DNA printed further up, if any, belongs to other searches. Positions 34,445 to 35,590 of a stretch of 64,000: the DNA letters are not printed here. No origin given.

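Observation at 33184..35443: Uncharacterised three-gene cassette: three proteins ending in a related winged-helix module, one with a HEPN-like RNxxGxxH motif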

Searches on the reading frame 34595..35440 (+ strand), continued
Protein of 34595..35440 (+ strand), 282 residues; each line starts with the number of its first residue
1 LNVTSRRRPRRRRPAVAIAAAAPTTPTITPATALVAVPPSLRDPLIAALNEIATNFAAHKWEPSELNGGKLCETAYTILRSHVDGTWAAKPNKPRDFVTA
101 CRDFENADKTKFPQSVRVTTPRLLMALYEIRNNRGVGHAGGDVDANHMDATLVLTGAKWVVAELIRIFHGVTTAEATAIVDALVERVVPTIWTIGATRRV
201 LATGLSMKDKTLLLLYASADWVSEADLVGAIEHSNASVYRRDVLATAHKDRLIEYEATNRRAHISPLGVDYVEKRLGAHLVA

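Call 68: search_protein_families(library=pfam, proteins=[P0299, P0301, P0302, P0305, P0306, P0307, P0308, P0309, P0311, P0313], max_evalue=10)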
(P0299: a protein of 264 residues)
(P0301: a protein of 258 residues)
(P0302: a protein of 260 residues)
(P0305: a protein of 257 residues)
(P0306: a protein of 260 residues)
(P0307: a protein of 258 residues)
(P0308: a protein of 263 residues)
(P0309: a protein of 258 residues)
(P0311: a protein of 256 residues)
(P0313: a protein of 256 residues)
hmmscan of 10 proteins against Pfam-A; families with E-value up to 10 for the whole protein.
P0299 (264 aa): 0 families

P0301 (258 aa): 0 families

P0302 (260 aa): 2 families
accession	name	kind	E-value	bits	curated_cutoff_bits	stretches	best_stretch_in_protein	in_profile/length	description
PF02082.26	Rrf2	-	0.22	12.1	30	1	183-234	6-58/132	Iron-dependent Transcriptional regulator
PF04182.18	B-block_TFIIIC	-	0.24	11.9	22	1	188-230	7-49/73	B-block binding subunit of TFIIIC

P0305 (257 aa): 1 family
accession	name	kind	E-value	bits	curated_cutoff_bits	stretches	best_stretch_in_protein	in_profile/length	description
PF09821.14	AAA_assoc_C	-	0.051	14.6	27.6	1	136-210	33-107/119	C-terminal AAA-associated domain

P0306 (260 aa): 1 family
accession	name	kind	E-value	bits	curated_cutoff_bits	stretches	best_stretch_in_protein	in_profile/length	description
PF11224.13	DUF3023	-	0.073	13.4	22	1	184-233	52-100/129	Protein of unknown function (DUF3023)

P0307 (258 aa): 3 families
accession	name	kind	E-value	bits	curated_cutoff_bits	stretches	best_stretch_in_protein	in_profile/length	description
PF06969.22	HemN_C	-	0.058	13.9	24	1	216-247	35-66/67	HemN C-terminal domain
PF02629.25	CoA_binding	-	0.12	13.6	22.3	1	113-171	29-93/97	CoA binding domain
PF22564.2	HAAS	-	0.13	13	27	1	139-161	3-25/55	HAAS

P0308 (263 aa): 1 family
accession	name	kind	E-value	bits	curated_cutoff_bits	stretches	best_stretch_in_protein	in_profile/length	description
PF17755.6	UvrA_DNA-bind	-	0.21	12.3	23.2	1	189-231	53-94/110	UvrA DNA-binding domain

P0309 (258 aa): 0 families

P0311 (256 aa): 2 families
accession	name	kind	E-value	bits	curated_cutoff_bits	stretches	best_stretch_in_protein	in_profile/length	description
PF25213.1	HVO_A0261_N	-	9.6e-05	22.6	35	1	217-252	42-77/86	HVO_A0261 N-terminal domain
PF14947.12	HTH_45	-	0.014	15.8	25.5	1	216-249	36-69/77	Winged helix-turn-helix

P0313 (256 aa): 1 family
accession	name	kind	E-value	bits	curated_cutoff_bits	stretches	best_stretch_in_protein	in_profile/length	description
PF08461.16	HTH_12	-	0.077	13.4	21.4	1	195-246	9-64/66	Ribonuclease R winged-helix domain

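Call 69: search_protein_families(library=pfam, proteins=[P0050, P0075, P0079, P0085, P0097, P0109, P0112, P0068, P0117, P0120], max_evalue=10)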
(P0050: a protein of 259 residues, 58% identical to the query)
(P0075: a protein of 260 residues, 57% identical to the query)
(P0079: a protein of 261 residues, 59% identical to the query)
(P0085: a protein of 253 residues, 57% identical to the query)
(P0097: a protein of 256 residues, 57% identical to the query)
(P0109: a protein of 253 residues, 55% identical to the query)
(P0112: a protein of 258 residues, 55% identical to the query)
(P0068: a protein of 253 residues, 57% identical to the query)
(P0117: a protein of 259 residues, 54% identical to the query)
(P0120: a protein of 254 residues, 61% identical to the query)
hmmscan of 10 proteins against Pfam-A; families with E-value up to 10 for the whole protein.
P0050 (259 aa): 0 families

P0075 (260 aa): 1 family
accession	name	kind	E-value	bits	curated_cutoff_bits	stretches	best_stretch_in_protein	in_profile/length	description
PF14377.11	UBM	-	0.0077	16.1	23.3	1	5-27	5-26/35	Ubiquitin binding region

P0079 (261 aa): 0 families

P0085 (253 aa): 1 family
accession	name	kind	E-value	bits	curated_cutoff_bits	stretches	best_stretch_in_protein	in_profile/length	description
PF13463.12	HTH_27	-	0.08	13.7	22.2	1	187-240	11-65/68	Winged helix DNA-binding domain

P0097 (256 aa): 1 family
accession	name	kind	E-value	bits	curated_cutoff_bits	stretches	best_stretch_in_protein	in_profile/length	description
PF14355.11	Abi_C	-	0.12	13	24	1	98-136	38-78/83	Abortive infection C-terminus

P0109 (253 aa): 1 family
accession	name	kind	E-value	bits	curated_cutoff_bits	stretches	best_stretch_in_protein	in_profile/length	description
PF13458.12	Peripla_BP_6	-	0.19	11.8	31.7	1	142-208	50-115/343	Periplasmic binding protein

P0112 (258 aa): 1 family
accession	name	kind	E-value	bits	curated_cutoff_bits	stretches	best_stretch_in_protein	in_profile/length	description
PF14355.11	Abi_C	-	0.17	12.4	24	1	96-133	38-77/83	Abortive infection C-terminus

P0068 (253 aa): 1 family
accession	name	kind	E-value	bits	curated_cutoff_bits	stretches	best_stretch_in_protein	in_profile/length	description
PF14355.11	Abi_C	-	0.11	13.1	24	1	99-134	41-78/83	Abortive infection C-terminus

P0117 (259 aa): 0 families

P0120 (254 aa): 0 families

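Call 70: find_encoding_contigs(protein=P0001, flank=10000, max_places=2)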
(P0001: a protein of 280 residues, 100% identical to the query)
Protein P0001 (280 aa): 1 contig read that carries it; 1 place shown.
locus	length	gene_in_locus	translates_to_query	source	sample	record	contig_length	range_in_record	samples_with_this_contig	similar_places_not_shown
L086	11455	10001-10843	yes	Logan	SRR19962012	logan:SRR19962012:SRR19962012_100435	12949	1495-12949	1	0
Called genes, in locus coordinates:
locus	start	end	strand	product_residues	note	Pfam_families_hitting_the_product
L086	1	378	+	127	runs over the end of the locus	-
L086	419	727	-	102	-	-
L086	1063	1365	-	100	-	-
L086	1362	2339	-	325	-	-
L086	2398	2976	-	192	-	-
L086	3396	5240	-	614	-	PF01751:Toprim (faint), PF13155:Toprim_2, PF13662:Toprim_4 (weak), PF13481:AAA_25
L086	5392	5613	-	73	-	-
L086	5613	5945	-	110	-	-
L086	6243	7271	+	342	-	PF13651:EcoRI_methylase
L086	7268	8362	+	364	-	PF03235:GmrSD_N, PF01844:HNH, PF14279:HNH_5 (weak)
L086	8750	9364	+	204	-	-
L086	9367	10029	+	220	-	-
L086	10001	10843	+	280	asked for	-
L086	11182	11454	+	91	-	?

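Call 71: find_encoding_contigs(protein=P0094, flank=10000, max_places=2)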
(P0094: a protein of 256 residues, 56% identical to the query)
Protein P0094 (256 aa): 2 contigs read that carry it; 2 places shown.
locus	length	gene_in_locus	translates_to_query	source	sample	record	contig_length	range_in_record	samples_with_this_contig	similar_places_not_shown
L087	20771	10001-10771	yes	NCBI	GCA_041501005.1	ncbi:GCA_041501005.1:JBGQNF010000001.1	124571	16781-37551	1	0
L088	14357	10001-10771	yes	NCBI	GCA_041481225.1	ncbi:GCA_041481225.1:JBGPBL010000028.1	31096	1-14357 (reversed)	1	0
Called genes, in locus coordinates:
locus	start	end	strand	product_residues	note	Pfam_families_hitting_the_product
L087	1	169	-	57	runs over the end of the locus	-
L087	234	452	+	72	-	-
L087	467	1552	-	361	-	PF01087:GalP_UDP_transf, PF16285:DUF4931_N, PF16268:DUF4921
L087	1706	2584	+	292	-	PF00701:DHDPS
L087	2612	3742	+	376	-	PF06804:BamC_C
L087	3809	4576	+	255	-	PF00753:Lactamase_B, PF13483:Lactamase_B_3 (faint), PF23023:Anti-Pycsar_Apyc1, PF12706:Lactamase_B_2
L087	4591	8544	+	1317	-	PF18076:FGAR-AT_N, PF18072:FGAR-AT_linker, PF02769:AIRS_C, PF22689:FGAR-AT_PurM_N-like, PF02769:AIRS_C, PF13507:GATase_5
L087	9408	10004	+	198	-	-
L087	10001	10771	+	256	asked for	-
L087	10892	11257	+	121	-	PF00190:Cupin_1 (weak), PF01050:MannoseP_isomer, PF02311:AraC_binding, PF07883:Cupin_2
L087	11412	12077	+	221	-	PF01464:SLT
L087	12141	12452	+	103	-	-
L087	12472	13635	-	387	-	-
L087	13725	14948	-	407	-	PF13203:DUF2201_N, PF09967:DUF2201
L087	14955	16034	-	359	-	PF13191:AAA_16 (faint), PF00004:AAA, PF07728:AAA_5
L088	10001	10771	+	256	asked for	-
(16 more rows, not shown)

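Call 72: find_encoding_contigs(protein=P0112, flank=10000, max_places=2)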
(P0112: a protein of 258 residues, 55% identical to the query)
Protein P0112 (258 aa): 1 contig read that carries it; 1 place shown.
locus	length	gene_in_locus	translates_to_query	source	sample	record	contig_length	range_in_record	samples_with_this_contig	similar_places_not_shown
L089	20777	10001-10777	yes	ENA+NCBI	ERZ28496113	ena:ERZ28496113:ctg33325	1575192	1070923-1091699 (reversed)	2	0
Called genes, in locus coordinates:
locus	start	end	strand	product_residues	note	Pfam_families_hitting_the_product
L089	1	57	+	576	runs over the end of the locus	PF00512:HisKA, PF02518:HATPase_c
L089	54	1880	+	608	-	PF00512:HisKA, PF02518:HATPase_c (faint)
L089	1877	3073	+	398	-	PF00155:Aminotran_1_2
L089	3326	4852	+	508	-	-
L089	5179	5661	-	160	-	PF13683:rve_3 (weak)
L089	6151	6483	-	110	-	PF01527:HTH_Tnp_1 (faint)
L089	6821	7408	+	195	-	-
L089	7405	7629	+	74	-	-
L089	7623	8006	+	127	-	PF05717:TnpB_IS66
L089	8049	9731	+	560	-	PF13007:LZ_Tnp_IS66, PF13005:zf-IS66, PF03050:DDE_Tnp_IS66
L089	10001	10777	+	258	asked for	-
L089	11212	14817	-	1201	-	PF13091:PLDc_2 (faint), PF00176:SNF2-rel_dom (weak), PF00271:Helicase_C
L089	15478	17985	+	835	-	PF08357:SEFIR, PF13676:TIR_2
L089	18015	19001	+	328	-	PF00004:AAA, PF07728:AAA_5, PF13401:AAA_22 (faint)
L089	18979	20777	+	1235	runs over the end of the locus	PF03781:FGE-sulfatase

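Call 75: search_protein_families(library=pfam, alignment_id=A4, max_evalue=0.00001)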
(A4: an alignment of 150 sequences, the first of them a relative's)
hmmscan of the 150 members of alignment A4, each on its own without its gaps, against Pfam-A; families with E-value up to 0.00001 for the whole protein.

A. member 1, L007:5802-6326:+ (175 aa): 0 families

B. families by the number of members that match (of 150 scanned): 180 families (the first 25 are shown)
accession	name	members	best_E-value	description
PF00589.27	Phage_integrase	3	1.2e-33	Phage integrase family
PF02661.23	Fic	3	2.3e-18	Fic/DOC family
PF05988.18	DUF899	2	1.5e-93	Bacterial protein of unknown function (DUF899)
PF00009.33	GTP_EFTU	2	1.7e-54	Elongation factor Tu GTP binding domain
PF13302.13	Acetyltransf_3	2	1.6e-30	Acetyltransferase (GNAT) domain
PF13489.12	Methyltransf_23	2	5.7e-24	Methyltransferase domain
PF00665.32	rve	2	2.6e-23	Integrase core domain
PF00754.31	F5_F8_type_C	2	4.3e-21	F5/8 type C domain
PF00293.34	NUDIX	2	5.7e-20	NUDIX domain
PF13683.12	rve_3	2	6.4e-17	Integrase core domain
PF01966.28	HD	2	3.4e-15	HD domain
PF00583.31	Acetyltransf_1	2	4.5e-14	Acetyltransferase (GNAT) family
PF01850.27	PIN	2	8.7e-14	PIN domain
PF22633.2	F5_F8_type_C_2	2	2.7e-13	NedA-like, galactose-binding domain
PF13338.12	AbiEi_4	2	9.4e-13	Transcriptional regulator, AbiEi antitoxin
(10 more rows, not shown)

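Call 76: search_protein_families(library=padloc, alignment_id=A4, max_evalue=1e-10)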
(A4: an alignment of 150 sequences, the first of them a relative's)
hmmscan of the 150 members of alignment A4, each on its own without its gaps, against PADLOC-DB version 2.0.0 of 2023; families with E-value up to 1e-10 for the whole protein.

A. member 1, L007:5802-6326:+ (175 aa): 0 families

B. families by the number of members that match (of 150 scanned): 84 families (the first 25 are shown)
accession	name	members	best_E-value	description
PDLC02228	AbiEi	2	1.3e-52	AbiEi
PDLC03963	SoFic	2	8.9e-46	-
PDLC02249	AbiEi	2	1.7e-42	AbiEi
PDLC02260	AbiEi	2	4e-31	AbiEi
PDLC02231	AbiEi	2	1.9e-23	AbiEi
PDLC02225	AbiEi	2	8.7e-21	AbiEi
PDLC02256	AbiEi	2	9.3e-21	AbiEi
PDLC02265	AbiEi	2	1.1e-14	AbiEi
PDLC02244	AbiEi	2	6.1e-13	AbiEi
PDLC02283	AbiEi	2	7.1e-13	AbiEi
PDLC02239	AbiEi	2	2.9e-11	AbiEi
PDLC02990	DarG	1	4.3e-139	-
PDLC02374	dGTPase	1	1.4e-99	-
PDLC03371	MTase_II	1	7.3e-95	Type II methyltransferase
PDLC03216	MTase_II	1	4.1e-75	Type II methyltransferase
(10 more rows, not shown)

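Call 87: search_dna_similar(query=window:34595-35440:+, collection=plasmids, mode=protein, max_rows=25)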
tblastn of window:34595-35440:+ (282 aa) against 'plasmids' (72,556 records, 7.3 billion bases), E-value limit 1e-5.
Records with a match: 1; places in all: 1; records where one place covers at least 80% of the query: 0.
Best place of each record, by identity: <60% 1.
By first word of the organism name: Natronomonas 1.
By predicted mobility (MOB-suite, as given by PLSDB): non-mobilizable 1.
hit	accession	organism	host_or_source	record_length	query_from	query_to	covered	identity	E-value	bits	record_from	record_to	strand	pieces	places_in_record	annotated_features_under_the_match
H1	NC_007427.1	Natronomonas pharaonis DSM 2160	-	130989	52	185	48%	27.2%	1e-7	60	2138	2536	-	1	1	hypothetical protein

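Call 88: search_dna_similar(query=window:34595-35440:+, collection=phages, mode=protein, max_rows=10, max_evalue=0.001)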
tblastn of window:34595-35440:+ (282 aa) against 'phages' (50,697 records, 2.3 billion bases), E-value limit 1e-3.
No match.

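Call 89: get_annotated_region(hit=H1, flank=4000)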
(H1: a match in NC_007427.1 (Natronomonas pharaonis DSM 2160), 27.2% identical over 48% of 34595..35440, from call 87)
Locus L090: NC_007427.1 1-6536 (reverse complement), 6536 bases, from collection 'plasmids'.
description: Natronomonas pharaonis DSM 2160 plasmid PL131, complete sequence
organism: Natronomonas pharaonis DSM 2160 (NCBI taxid 348780)
taxonomy: Archaea; Euryarchaeota; Halobacteria; Halobacteriales; Haloarculaceae; Natronomonas; Natronomonas pharaonis; Natronomonas pharaonis DSM 2160
host: -; source: -; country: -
typing (MOB-suite, as given by PLSDB): non-mobilizable
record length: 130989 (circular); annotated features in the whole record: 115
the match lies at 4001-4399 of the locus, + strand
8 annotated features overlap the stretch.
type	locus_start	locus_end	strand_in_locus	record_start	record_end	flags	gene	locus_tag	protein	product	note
CDS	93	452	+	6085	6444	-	-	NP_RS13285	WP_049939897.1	helix-turn-helix domain-containing protein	-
CDS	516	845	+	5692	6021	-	-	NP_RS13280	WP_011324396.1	hypothetical protein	-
CDS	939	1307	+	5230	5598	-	-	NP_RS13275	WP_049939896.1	hypothetical protein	-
CDS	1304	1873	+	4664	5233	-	-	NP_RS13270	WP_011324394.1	hypothetical protein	-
CDS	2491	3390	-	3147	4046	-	-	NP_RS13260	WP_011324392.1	hypothetical protein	-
CDS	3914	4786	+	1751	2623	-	-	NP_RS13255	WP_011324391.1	hypothetical protein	-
CDS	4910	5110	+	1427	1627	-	-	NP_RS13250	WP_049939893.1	hypothetical protein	-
CDS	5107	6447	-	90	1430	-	-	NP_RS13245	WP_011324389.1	ISH6-like element ISNph3 family transposase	GO:0006313 - DNA transposition [Evidence IEA]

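Call 101: find_encoding_contigs(protein=P0005, flank=10000, max_places=2)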
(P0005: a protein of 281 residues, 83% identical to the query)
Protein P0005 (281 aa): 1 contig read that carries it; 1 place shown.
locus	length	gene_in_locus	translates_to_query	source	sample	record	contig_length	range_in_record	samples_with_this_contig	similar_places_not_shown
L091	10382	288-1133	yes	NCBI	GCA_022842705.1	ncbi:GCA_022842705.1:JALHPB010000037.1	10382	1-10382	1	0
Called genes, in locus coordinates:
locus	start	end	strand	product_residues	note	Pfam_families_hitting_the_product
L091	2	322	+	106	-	?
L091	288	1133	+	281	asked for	-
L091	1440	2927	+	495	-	PF22483:Mu-transpos_C_2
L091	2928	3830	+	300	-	PF01695:IstB_IS21, PF00308:Bac_DnaA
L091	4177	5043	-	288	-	-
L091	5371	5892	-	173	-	PF04892:VanZ-LLP1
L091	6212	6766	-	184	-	PF00583:Acetyltransf_1, PF13508:Acetyltransf_7 (weak)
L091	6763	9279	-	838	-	PF00133:tRNA-synt_1, PF09334:tRNA-synt_1g, PF13603:tRNA-synt_1_2, PF00133:tRNA-synt_1, PF08264:Anticodon_1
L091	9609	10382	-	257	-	?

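Call 102: find_encoding_contigs(protein=P0021, flank=10000, max_places=2)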
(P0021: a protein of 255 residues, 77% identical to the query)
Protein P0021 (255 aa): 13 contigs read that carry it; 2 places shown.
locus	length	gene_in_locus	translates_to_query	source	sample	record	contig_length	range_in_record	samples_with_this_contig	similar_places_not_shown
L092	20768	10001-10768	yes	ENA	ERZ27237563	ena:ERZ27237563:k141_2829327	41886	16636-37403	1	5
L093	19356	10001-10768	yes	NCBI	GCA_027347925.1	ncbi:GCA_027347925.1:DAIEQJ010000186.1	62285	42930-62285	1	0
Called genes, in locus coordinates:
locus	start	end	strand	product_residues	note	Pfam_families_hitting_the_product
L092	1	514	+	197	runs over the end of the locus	PF00188:CAP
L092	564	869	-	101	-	PF07110:EthD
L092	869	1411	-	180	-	PF06684:AA_synth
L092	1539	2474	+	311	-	PF00296:Bac_luciferase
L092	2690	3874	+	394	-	PF11614:FixG_C (faint), PF10633:NPCBM_assoc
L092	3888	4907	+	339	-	PF00005:ABC_tran, PF13304:AAA_21 (weak)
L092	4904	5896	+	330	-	PF12679:ABC2_membrane_2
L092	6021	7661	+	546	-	PF07690:MFS_1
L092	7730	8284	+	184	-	PF00857:Isochorismatase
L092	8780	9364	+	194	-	-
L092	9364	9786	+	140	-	-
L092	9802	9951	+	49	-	-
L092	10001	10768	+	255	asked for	-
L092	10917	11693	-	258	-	PF00293:NUDIX, PF19368:WHD_AraR, PF21906:WHD_NrtR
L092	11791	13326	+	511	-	PF03747:ADP_ribosyl_GH, PF05706:CDKN3 (weak), PF22784:PTP-SAK (faint), PF22785:Tc-R-P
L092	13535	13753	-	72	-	-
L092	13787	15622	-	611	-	PF00664:ABC_membrane, PF00005:ABC_tran, PF02463:SMC_N (faint)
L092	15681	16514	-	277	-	PF02517:Rce1-like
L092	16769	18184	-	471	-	PF13167:GTP-bdg_N, PF16360:GTP-bdg_M, PF01926:MMR_HSR1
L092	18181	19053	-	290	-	PF01715:IPPT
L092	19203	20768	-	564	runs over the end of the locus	PF00919:UPF0004, PF04055:Radical_SAM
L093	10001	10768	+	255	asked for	-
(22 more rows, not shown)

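Call 103: find_encoding_contigs(protein=P0004, flank=10000, max_places=2)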
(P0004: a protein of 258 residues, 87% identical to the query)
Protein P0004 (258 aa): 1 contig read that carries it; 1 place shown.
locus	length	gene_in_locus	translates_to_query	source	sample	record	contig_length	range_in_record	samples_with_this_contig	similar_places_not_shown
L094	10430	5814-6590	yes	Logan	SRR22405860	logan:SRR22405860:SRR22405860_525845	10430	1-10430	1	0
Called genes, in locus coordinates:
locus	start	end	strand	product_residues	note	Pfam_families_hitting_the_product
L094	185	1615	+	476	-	-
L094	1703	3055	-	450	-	PF01555:N6_N4_Mtase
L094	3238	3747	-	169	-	-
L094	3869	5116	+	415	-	PF14072:DndB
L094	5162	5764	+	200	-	-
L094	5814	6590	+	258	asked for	-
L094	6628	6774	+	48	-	-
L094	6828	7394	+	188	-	-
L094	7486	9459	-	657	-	PF02463:SMC_N (weak), PF13175:AAA_15, PF13476:AAA_23, PF13304:AAA_21, PF13175:AAA_15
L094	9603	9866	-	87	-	-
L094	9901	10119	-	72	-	-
